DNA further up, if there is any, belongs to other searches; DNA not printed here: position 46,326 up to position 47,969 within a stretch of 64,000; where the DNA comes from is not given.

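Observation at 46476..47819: Sigma-70-family factor and adenine phosphoribosyltransferase fused in one 447-aa frame, with a strong internal SD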

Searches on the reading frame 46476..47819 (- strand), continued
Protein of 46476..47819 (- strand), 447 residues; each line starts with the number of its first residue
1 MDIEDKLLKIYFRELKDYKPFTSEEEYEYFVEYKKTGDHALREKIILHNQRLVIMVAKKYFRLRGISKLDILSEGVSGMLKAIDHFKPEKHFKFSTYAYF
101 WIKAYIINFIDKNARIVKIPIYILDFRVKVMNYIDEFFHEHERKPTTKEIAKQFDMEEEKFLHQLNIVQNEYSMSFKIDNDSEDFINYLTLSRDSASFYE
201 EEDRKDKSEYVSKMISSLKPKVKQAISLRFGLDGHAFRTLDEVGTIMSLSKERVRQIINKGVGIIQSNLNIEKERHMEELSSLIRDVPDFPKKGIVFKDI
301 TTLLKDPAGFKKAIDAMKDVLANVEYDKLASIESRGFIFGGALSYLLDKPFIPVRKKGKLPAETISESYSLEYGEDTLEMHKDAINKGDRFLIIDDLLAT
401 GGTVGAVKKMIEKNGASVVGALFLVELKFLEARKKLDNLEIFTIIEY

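Call 61: search_protein_families(library=ncbifam, proteins=[P0010, P0007, P0008, L005:3149-4177:+, L006:5923-6744:+, L020:5668-6492:+, L009:3461-4567:+, L008:4990-6066:+, L007:5977-6801:+], max_evalue=1e-40)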
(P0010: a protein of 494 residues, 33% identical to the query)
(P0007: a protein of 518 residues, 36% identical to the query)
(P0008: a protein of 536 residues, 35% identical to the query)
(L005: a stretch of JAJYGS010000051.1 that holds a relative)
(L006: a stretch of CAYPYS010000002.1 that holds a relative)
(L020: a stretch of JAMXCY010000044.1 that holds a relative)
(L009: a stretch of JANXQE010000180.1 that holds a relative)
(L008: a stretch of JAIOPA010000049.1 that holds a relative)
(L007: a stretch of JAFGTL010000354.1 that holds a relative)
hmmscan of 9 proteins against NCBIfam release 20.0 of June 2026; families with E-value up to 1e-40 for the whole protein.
P0010 (494 aa): 27 families (the best 25 are shown)
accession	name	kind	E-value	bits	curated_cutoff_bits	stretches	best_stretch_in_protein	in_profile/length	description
TIGR02394.1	rpoS_proteo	equivalog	1e-93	314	378.7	1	40-306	11-275/285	RNA polymerase sigma factor RpoS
NF004207.0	PRK05657.1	equivalog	4.2e-93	312.3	394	1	22-306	36-318/329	RNA polymerase sigma factor RpoS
NF004208.0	PRK05658.1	equivalog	6.4e-88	296.3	555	1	25-303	339-618/631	RNA polymerase sigma factor RpoD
NF006666.0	PRK09210.1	equivalog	1.9e-86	290.7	572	1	21-303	78-358/370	RNA polymerase sigma factor RpoD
TIGR02393.1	RpoD_Cterm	equivalog_domain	1e-78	264.2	354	1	76-304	1-227/238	RNA polymerase sigma factor RpoD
TIGR02997.1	Sig70-cyanoRpoD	subfamily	2e-78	263.7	384.5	1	63-302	63-298/298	RNA polymerase sigma factor, RpoD/SigA family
NF041931.2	MzaA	equivalog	3.8e-75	254.1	800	1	75-303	475-703/726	MZA anti-phage system associated sigma-70 family RNA polymerase sigma factor MzaA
NF004561.0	PRK05901.1-3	equivalog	2.5e-70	238.1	582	1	50-302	274-524/537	RNA polymerase sigma factor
NF005920.0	PRK07921.1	subfamily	1.6e-69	234.4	464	1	49-303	65-316/328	RNA polymerase sigma factor SigB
NF004560.0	PRK05901.1-1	equivalog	1.5e-67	228.8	711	1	56-302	260-503/516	RNA polymerase sigma factor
NF004566.0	PRK05901.2-4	equivalog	1.8e-66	225.2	531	1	43-302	156-431/448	RNA polymerase sigma factor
NF005643.0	PRK07406.1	equivalog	1.9e-66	224.7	500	1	58-302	144-384/397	RNA polymerase sigma factor RpoD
NF002636.0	PRK02304.1-5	equivalog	1.8e-65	219.7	125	1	321-492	5-176/176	adenine phosphoribosyltransferase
NF004565.0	PRK05901.2-3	equivalog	5.1e-65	220.2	484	1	55-303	230-488/501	RNA polymerase sigma factor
NF004562.0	PRK05901.1-4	equivalog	6.7e-65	219.7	779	1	67-303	309-542/571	RNA polymerase sigma factor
NF002634.0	PRK02304.1-3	equivalog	2.2e-62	210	170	1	322-485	7-170/182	adenine phosphoribosyltransferase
TIGR01090.1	apt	equivalog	1.1e-60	204.5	185.85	1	327-490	3-167/169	adenine phosphoribosyltransferase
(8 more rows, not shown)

P0007 (518 aa): 27 families (the best 25 are shown)
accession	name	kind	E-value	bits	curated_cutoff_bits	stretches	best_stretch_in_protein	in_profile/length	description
NF004208.0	PRK05658.1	equivalog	1.1e-97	328.6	555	1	98-325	391-618/631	RNA polymerase sigma factor RpoD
NF006666.0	PRK09210.1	equivalog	2.5e-94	316.6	572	1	66-325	99-358/370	RNA polymerase sigma factor RpoD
TIGR02394.1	rpoS_proteo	equivalog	5.1e-91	305.1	378.7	1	66-334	13-281/285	RNA polymerase sigma factor RpoS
NF004207.0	PRK05657.1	equivalog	1.4e-88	297.4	394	1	66-333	56-323/329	RNA polymerase sigma factor RpoS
TIGR02997.1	Sig70-cyanoRpoD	subfamily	1.7e-87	293.5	384.5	1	97-324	72-298/298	RNA polymerase sigma factor, RpoD/SigA family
TIGR02393.1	RpoD_Cterm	equivalog_domain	2.1e-84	282.8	354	1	100-327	1-228/238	RNA polymerase sigma factor RpoD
NF041931.2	MzaA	equivalog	2.2e-81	274.8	800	1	98-325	474-703/726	MZA anti-phage system associated sigma-70 family RNA polymerase sigma factor MzaA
NF005643.0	PRK07406.1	equivalog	1.9e-80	270.8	500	1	97-325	158-385/397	RNA polymerase sigma factor RpoD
NF004561.0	PRK05901.1-3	equivalog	2.3e-80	271.3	582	1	98-325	298-525/537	RNA polymerase sigma factor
NF005920.0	PRK07921.1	subfamily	5.9e-78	262.2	464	1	97-325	88-316/328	RNA polymerase sigma factor SigB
NF004560.0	PRK05901.1-1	equivalog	8.3e-76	256.1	711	1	97-325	276-504/516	RNA polymerase sigma factor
NF004565.0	PRK05901.2-3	equivalog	3.1e-75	253.9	484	1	66-332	216-494/501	RNA polymerase sigma factor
NF004562.0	PRK05901.1-4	equivalog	7e-75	252.6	779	1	98-328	315-545/571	RNA polymerase sigma factor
NF005785.0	PRK07598.1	equivalog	7e-71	239.2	554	1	93-325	169-400/415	RNA polymerase sigma factor SigC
NF004566.0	PRK05901.2-4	equivalog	7.7e-68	229.7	531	1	61-325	150-432/448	RNA polymerase sigma factor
NF002636.0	PRK02304.1-5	equivalog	9.9e-68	227.1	125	1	347-517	5-175/176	adenine phosphoribosyltransferase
NF002634.0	PRK02304.1-3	equivalog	1.6e-64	216.9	170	1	347-515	6-176/182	adenine phosphoribosyltransferase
TIGR01090.1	apt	equivalog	8e-64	214.8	185.85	1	351-516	1-167/169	adenine phosphoribosyltransferase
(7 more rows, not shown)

P0008 (536 aa): 24 families
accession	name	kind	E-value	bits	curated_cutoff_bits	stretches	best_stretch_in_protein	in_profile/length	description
NF006666.0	PRK09210.1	equivalog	1.1e-74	252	572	1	84-345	99-360/370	RNA polymerase sigma factor RpoD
NF004207.0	PRK05657.1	equivalog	9.2e-74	248.7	394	1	68-348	40-320/329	RNA polymerase sigma factor RpoS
TIGR02394.1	rpoS_proteo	equivalog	2.6e-73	247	378.7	1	79-349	8-278/285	RNA polymerase sigma factor RpoS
NF004208.0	PRK05658.1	equivalog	6.5e-72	243.4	555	1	104-347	379-622/631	RNA polymerase sigma factor RpoD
NF041931.2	MzaA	equivalog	2.6e-69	234.9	800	1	100-343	458-703/726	MZA anti-phage system associated sigma-70 family RNA polymerase sigma factor MzaA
TIGR02997.1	Sig70-cyanoRpoD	subfamily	5.7e-68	229.3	384.5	1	112-342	70-298/298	RNA polymerase sigma factor, RpoD/SigA family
NF005920.0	PRK07921.1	subfamily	3e-67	226.9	464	1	114-349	87-322/328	RNA polymerase sigma factor SigB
TIGR02393.1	RpoD_Cterm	equivalog_domain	1.1e-65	221.6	354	1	118-347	1-230/238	RNA polymerase sigma factor RpoD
NF004561.0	PRK05901.1-3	equivalog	7.5e-64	216.7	582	1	117-343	299-525/537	RNA polymerase sigma factor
NF005785.0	PRK07598.1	equivalog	5.5e-63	213.2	554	1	110-344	168-401/415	RNA polymerase sigma factor SigC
NF002636.0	PRK02304.1-5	equivalog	1.2e-62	210.5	125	1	365-531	7-175/176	adenine phosphoribosyltransferase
NF004560.0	PRK05901.1-1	equivalog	8.5e-60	203.3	711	1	112-343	274-504/516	RNA polymerase sigma factor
NF005643.0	PRK07406.1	equivalog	4.8e-59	200.4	500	1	115-343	158-385/397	RNA polymerase sigma factor RpoD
NF004562.0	PRK05901.1-4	equivalog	2.2e-57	194.9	779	1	116-348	315-547/571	RNA polymerase sigma factor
TIGR01090.1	apt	equivalog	1.1e-56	191.5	185.85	1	367-530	1-167/169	adenine phosphoribosyltransferase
NF002634.0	PRK02304.1-3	equivalog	3.1e-54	183.4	170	1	365-529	8-174/182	adenine phosphoribosyltransferase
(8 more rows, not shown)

L005:3149-4177:+ (342 aa): 22 families
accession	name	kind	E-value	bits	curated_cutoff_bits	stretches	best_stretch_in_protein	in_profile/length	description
NF004207.0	PRK05657.1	equivalog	1.7e-106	356.3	394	1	25-342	12-328/329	RNA polymerase sigma factor RpoS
TIGR02394.1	rpoS_proteo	equivalog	6.2e-105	350.8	378.7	1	64-341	7-284/285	RNA polymerase sigma factor RpoS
NF006666.0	PRK09210.1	equivalog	1.4e-104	350.4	572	1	16-335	40-364/370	RNA polymerase sigma factor RpoD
NF004208.0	PRK05658.1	equivalog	1.2e-96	325.1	555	1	103-329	392-618/631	RNA polymerase sigma factor RpoD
TIGR02997.1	Sig70-cyanoRpoD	subfamily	7.6e-90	301.2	384.5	1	91-328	63-298/298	RNA polymerase sigma factor, RpoD/SigA family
TIGR02393.1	RpoD_Cterm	equivalog_domain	7.3e-89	297.4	354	1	104-336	1-233/238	RNA polymerase sigma factor RpoD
NF005920.0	PRK07921.1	subfamily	2.6e-86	289.6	464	1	97-329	84-316/328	RNA polymerase sigma factor SigB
NF004561.0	PRK05901.1-3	equivalog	1.2e-85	288.7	582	1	98-331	294-527/537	RNA polymerase sigma factor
NF005643.0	PRK07406.1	equivalog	2.7e-81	273.6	500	1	102-331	159-387/397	RNA polymerase sigma factor RpoD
NF041931.2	MzaA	equivalog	7.7e-79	266.3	800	1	49-331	425-705/726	MZA anti-phage system associated sigma-70 family RNA polymerase sigma factor MzaA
NF004560.0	PRK05901.1-1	equivalog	3.4e-78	264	711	1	98-330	273-505/516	RNA polymerase sigma factor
NF005785.0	PRK07598.1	equivalog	1.2e-77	261.5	554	1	95-336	167-407/415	RNA polymerase sigma factor SigC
NF005642.0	PRK07405.1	subfamily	1.1e-75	254.7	524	1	90-329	70-307/318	RNA polymerase sigma factor SigD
NF004562.0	PRK05901.1-4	equivalog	3e-75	253.8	779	1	103-335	316-548/571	RNA polymerase sigma factor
NF004615.0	PRK05949.1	subfamily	2.9e-74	249.9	530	1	89-329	78-316/327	RNA polymerase sigma factor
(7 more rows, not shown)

L006:5923-6744:+ (273 aa): 22 families
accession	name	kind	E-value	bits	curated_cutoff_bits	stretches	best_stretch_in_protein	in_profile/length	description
NF004208.0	PRK05658.1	equivalog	1.3e-94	318.5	555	1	32-260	389-617/631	RNA polymerase sigma factor RpoD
NF006666.0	PRK09210.1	equivalog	5.4e-93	312.2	572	1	2-260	99-357/370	RNA polymerase sigma factor RpoD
TIGR02394.1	rpoS_proteo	equivalog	2.8e-89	299.4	378.7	1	2-265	13-276/285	RNA polymerase sigma factor RpoS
TIGR02997.1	Sig70-cyanoRpoD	subfamily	6.5e-89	298.1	384.5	1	34-260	73-298/298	RNA polymerase sigma factor, RpoD/SigA family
NF004207.0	PRK05657.1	equivalog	6.6e-87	291.9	394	1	1-266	55-320/329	RNA polymerase sigma factor RpoS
TIGR02393.1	RpoD_Cterm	equivalog_domain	1.4e-86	290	354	1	36-261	1-226/238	RNA polymerase sigma factor RpoD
NF004561.0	PRK05901.1-3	equivalog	3.2e-82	277.4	582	1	34-260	298-524/537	RNA polymerase sigma factor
NF041931.2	MzaA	equivalog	1.5e-80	272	800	1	19-260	459-702/726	MZA anti-phage system associated sigma-70 family RNA polymerase sigma factor MzaA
NF004560.0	PRK05901.1-1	equivalog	3.2e-80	270.7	711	1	28-260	271-503/516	RNA polymerase sigma factor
NF005643.0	PRK07406.1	equivalog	1.5e-77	261.3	500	1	33-260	158-384/397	RNA polymerase sigma factor RpoD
NF005920.0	PRK07921.1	subfamily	2.1e-74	250.5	464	1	30-260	85-315/328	RNA polymerase sigma factor SigB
NF005785.0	PRK07598.1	equivalog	1.6e-73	247.9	554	1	28-260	168-399/415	RNA polymerase sigma factor SigC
NF004562.0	PRK05901.1-4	equivalog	9.4e-72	242.3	779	1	25-262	307-543/571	RNA polymerase sigma factor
NF004615.0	PRK05949.1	subfamily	8e-71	238.6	530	1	22-260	79-315/327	RNA polymerase sigma factor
NF005642.0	PRK07405.1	subfamily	1.5e-70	237.9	524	1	29-260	76-306/318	RNA polymerase sigma factor SigD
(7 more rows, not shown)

L020:5668-6492:+ (274 aa): 22 families
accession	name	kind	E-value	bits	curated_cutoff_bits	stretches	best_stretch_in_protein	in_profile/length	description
NF006666.0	PRK09210.1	equivalog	5.9e-88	295.6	572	1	4-271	101-368/370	RNA polymerase sigma factor RpoD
NF004208.0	PRK05658.1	equivalog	1.5e-86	291.8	555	1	35-270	392-627/631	RNA polymerase sigma factor RpoD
TIGR02394.1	rpoS_proteo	equivalog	1.9e-86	290.1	378.7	1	2-266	13-277/285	RNA polymerase sigma factor RpoS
NF004207.0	PRK05657.1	equivalog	2.3e-86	290.1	394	1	2-266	56-320/329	RNA polymerase sigma factor RpoS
TIGR02997.1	Sig70-cyanoRpoD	subfamily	8.1e-84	281.4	384.5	1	35-260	74-298/298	RNA polymerase sigma factor, RpoD/SigA family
TIGR02393.1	RpoD_Cterm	equivalog_domain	9.9e-82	274.1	354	1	36-271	1-236/238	RNA polymerase sigma factor RpoD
NF005643.0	PRK07406.1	equivalog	4.9e-79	266.2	500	1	35-264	160-388/397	RNA polymerase sigma factor RpoD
NF041931.2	MzaA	equivalog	1.2e-75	255.8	800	1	35-271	475-713/726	MZA anti-phage system associated sigma-70 family RNA polymerase sigma factor MzaA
NF004561.0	PRK05901.1-3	equivalog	5.2e-74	250.3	582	1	36-269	300-533/537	RNA polymerase sigma factor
NF005920.0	PRK07921.1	subfamily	9.7e-72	241.7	464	1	34-267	89-322/328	RNA polymerase sigma factor SigB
NF004560.0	PRK05901.1-1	equivalog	1.4e-71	242.2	711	1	35-265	278-508/516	RNA polymerase sigma factor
NF005785.0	PRK07598.1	equivalog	2.4e-71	240.7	554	1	34-268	174-407/415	RNA polymerase sigma factor SigC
NF004562.0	PRK05901.1-4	equivalog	2.6e-66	224.3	779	1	35-270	316-551/571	RNA polymerase sigma factor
NF004564.0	PRK05901.2-2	equivalog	1.9e-64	218.2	617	1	3-265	212-485/500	RNA polymerase sigma factor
NF004565.0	PRK05901.2-3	equivalog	1.2e-63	215.7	484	1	3-271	217-498/501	RNA polymerase sigma factor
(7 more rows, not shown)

L009:3461-4567:+ (368 aa): 22 families
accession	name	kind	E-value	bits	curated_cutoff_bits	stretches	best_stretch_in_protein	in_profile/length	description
NF004208.0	PRK05658.1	equivalog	4.5e-96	323.3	555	1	131-358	391-618/631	RNA polymerase sigma factor RpoD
NF006666.0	PRK09210.1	equivalog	1.3e-94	317.6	572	1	71-358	71-358/370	RNA polymerase sigma factor RpoD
TIGR02394.1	rpoS_proteo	equivalog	2.9e-91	305.9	378.7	1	98-365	12-279/285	RNA polymerase sigma factor RpoS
TIGR02997.1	Sig70-cyanoRpoD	subfamily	1.2e-89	300.5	384.5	1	130-357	72-298/298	RNA polymerase sigma factor, RpoD/SigA family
NF004207.0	PRK05657.1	equivalog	1.3e-88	297.6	394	1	63-364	28-321/329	RNA polymerase sigma factor RpoS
NF005643.0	PRK07406.1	equivalog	7.7e-86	288.6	500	1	130-358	158-385/397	RNA polymerase sigma factor RpoD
TIGR02393.1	RpoD_Cterm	equivalog_domain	4.2e-84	281.9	354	1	133-361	1-229/238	RNA polymerase sigma factor RpoD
NF041931.2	MzaA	equivalog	3.7e-81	274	800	1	131-358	474-703/726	MZA anti-phage system associated sigma-70 family RNA polymerase sigma factor MzaA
NF004561.0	PRK05901.1-3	equivalog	4.3e-80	270.3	582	1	130-358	297-525/537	RNA polymerase sigma factor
NF005920.0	PRK07921.1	subfamily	2.4e-79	266.7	464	1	129-358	87-316/328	RNA polymerase sigma factor SigB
NF004562.0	PRK05901.1-4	equivalog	5.2e-77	259.6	779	1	132-361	316-545/571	RNA polymerase sigma factor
NF004560.0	PRK05901.1-1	equivalog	5.9e-75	253.3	711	1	128-358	274-504/516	RNA polymerase sigma factor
NF004565.0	PRK05901.2-3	equivalog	1.2e-74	252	484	1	84-364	201-493/501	RNA polymerase sigma factor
NF005785.0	PRK07598.1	equivalog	3.6e-71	240.2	554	1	126-358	169-400/415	RNA polymerase sigma factor SigC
NF004564.0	PRK05901.2-2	equivalog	8.3e-70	235.8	617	1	78-360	192-483/500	RNA polymerase sigma factor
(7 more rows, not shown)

L008:4990-6066:+ (358 aa): 20 families
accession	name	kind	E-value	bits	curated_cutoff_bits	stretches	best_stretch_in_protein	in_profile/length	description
NF006666.0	PRK09210.1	equivalog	1.9e-72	244.6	572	1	19-342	22-358/370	RNA polymerase sigma factor RpoD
TIGR02394.1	rpoS_proteo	equivalog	3.6e-72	243.3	378.7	1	76-350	6-280/285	RNA polymerase sigma factor RpoS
NF004207.0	PRK05657.1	equivalog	1.1e-70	238.6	394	1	68-350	41-323/329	RNA polymerase sigma factor RpoS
TIGR02997.1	Sig70-cyanoRpoD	subfamily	3.5e-69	233.4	384.5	1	115-341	73-298/298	RNA polymerase sigma factor, RpoD/SigA family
NF004208.0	PRK05658.1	equivalog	5.1e-69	233.9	555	1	115-342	391-618/631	RNA polymerase sigma factor RpoD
NF041931.2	MzaA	equivalog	2e-66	225.3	800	1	110-342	469-703/726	MZA anti-phage system associated sigma-70 family RNA polymerase sigma factor MzaA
NF005920.0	PRK07921.1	subfamily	2.8e-66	223.8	464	1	112-343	87-317/328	RNA polymerase sigma factor SigB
TIGR02393.1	RpoD_Cterm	equivalog_domain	6e-64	215.9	354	1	118-346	2-230/238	RNA polymerase sigma factor RpoD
NF005785.0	PRK07598.1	equivalog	1.3e-63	215.2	554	1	116-342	175-400/415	RNA polymerase sigma factor SigC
NF005643.0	PRK07406.1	equivalog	2.5e-59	201.3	500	1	113-342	157-385/397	RNA polymerase sigma factor RpoD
NF004560.0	PRK05901.1-1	equivalog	2.8e-57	195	711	1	111-342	274-504/516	RNA polymerase sigma factor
NF005642.0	PRK07405.1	subfamily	4.2e-57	193.7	524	1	113-343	79-308/318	RNA polymerase sigma factor SigD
NF004615.0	PRK05949.1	subfamily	4.4e-57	193.5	530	1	115-343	90-317/327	RNA polymerase sigma factor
NF004561.0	PRK05901.1-3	equivalog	1.1e-56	193.2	582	1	116-342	299-525/537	RNA polymerase sigma factor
NF004562.0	PRK05901.1-4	equivalog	6.2e-52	176.8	779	1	117-346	317-546/571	RNA polymerase sigma factor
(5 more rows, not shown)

L007:5977-6801:+ (274 aa): 20 families
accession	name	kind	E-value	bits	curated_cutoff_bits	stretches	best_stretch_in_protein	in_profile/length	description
TIGR02394.1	rpoS_proteo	equivalog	2.3e-79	266.9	378.7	1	4-266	10-275/285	RNA polymerase sigma factor RpoS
NF004207.0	PRK05657.1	equivalog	8.8e-78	261.9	394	1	8-266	57-318/329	RNA polymerase sigma factor RpoS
NF041931.2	MzaA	equivalog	2.2e-77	261.5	800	1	38-262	473-702/726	MZA anti-phage system associated sigma-70 family RNA polymerase sigma factor MzaA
NF006666.0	PRK09210.1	equivalog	2.5e-77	260.7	572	1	10-262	102-357/370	RNA polymerase sigma factor RpoD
TIGR02997.1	Sig70-cyanoRpoD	subfamily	8.3e-74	248.5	384.5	1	40-262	74-298/298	RNA polymerase sigma factor, RpoD/SigA family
TIGR02393.1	RpoD_Cterm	equivalog_domain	1.6e-73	247.2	354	1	41-263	1-226/238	RNA polymerase sigma factor RpoD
NF004208.0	PRK05658.1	equivalog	8.1e-72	243.1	555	1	34-262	386-617/631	RNA polymerase sigma factor RpoD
NF005920.0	PRK07921.1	subfamily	2.9e-68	230.3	464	1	22-263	73-316/328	RNA polymerase sigma factor SigB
NF005643.0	PRK07406.1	equivalog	1.5e-67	228.3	500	1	40-262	160-384/397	RNA polymerase sigma factor RpoD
NF004562.0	PRK05901.1-4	equivalog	1.9e-61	208.3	779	1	39-263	315-542/571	RNA polymerase sigma factor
NF004560.0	PRK05901.1-1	equivalog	4.3e-61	207.6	711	1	24-262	263-503/516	RNA polymerase sigma factor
NF005785.0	PRK07598.1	equivalog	2.9e-60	204.2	554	1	29-262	165-399/415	RNA polymerase sigma factor SigC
NF004561.0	PRK05901.1-3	equivalog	8e-60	203.4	582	1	24-262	284-524/537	RNA polymerase sigma factor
NF004615.0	PRK05949.1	subfamily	1.7e-58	198.1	530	1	27-262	79-315/327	RNA polymerase sigma factor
NF005642.0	PRK07405.1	subfamily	5.6e-58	196.6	524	1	32-263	75-307/318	RNA polymerase sigma factor SigD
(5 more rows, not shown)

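Call 73: fold_search(model_id=the predicted structure, library=pdb)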
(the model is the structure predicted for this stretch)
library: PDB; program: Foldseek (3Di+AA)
matches with E <= 10: 1117; with E <= 0.001: 523
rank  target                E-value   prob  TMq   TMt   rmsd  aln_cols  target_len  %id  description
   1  4m0k_C                6.0e-22  1.00  0.38  0.92   1.7       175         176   50  Crystal structure of adenine phosphoribosyltransferase from Rhodothermus marinus DSM 4252, NYSGRC Target 029775. (released 2013-08-14)
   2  4lza_B                7.9e-22  1.00  0.38  0.97   1.0       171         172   52  Crystal structure of adenine phosphoribosyltransferase from Thermoanaerobacter pseudethanolicus ATCC 33223, NYSGRC Tar (released 2013-08-14)
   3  4m0k_B                1.6e-21  1.00  0.37  0.92   1.7       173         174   51  Crystal structure of adenine phosphoribosyltransferase from Rhodothermus marinus DSM 4252, NYSGRC Target 029775. (released 2013-08-14)
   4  2dy0_B                2.7e-21  1.00  0.37  0.90   1.6       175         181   42  Crystal structure of project JW0458 from Escherichia coli (released 2007-03-04)
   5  5b6h                  3.7e-21  1.00  0.38  0.92   1.6       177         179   42  Crystal structure of an APRT from Yersinia pseudotuberculosis in complex with AMP. (released 2017-05-31)
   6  2dy0_A                6.4e-21  1.00  0.38  0.90   1.5       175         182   42  Crystal structure of project JW0458 from Escherichia coli (released 2007-03-04)
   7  4m0k_A                6.4e-21  1.00  0.37  0.92   1.7       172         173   51  Crystal structure of adenine phosphoribosyltransferase from Rhodothermus marinus DSM 4252, NYSGRC Target 029775. (released 2013-08-14)
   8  5znq_A                7.5e-21  1.00  0.38  0.89   1.7       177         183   41  Crystal structure of APRT from Y. pseudotuberculosis with bound adenine (P21 space group). (released 2019-04-17)
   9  5zoc                  7.5e-21  1.00  0.37  0.90   1.8       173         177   43  Crystal structure of APRT from Y. pseudotuberculosis with bound adenine (C2 space group). (released 2019-04-17)
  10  6fci_B                9.4e-21  1.00  0.37  0.92   1.4       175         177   42  Crystal Structure of Human APRT wild type in complex with Adenine, PRPP and Mg2+ (released 2018-08-15)
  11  4mb6                  1.2e-20  1.00  0.38  0.90   1.6       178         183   40  Crystal structure of adenine phosphoribosyltransferase from Yersinia pseudotuberculosis. (released 2013-09-04)
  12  6fd4_A                1.3e-20  1.00  0.38  0.92   1.5       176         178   41  Crystal Structure of Human APRT-Tyr105Phe variant in complex with Adenine, PRPP and Mg2+, 14 hours post crystallizatio (released 2018-08-15)
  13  4lza_A                1.4e-20  1.00  0.37  0.97   1.0       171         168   50  Crystal structure of adenine phosphoribosyltransferase from Thermoanaerobacter pseudethanolicus ATCC 33223, NYSGRC Tar (released 2013-08-14)
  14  4x45_A                1.4e-20  1.00  0.37  0.91   1.5       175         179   42  Crystal Structure of F173G Mutant of Human APRT (released 2015-12-02)
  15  1zn7_A                1.5e-20  1.00  0.38  0.92   1.5       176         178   41  Human Adenine Phosphoribosyltransferase Complexed with PRPP, ADE and R5P (released 2006-04-25)
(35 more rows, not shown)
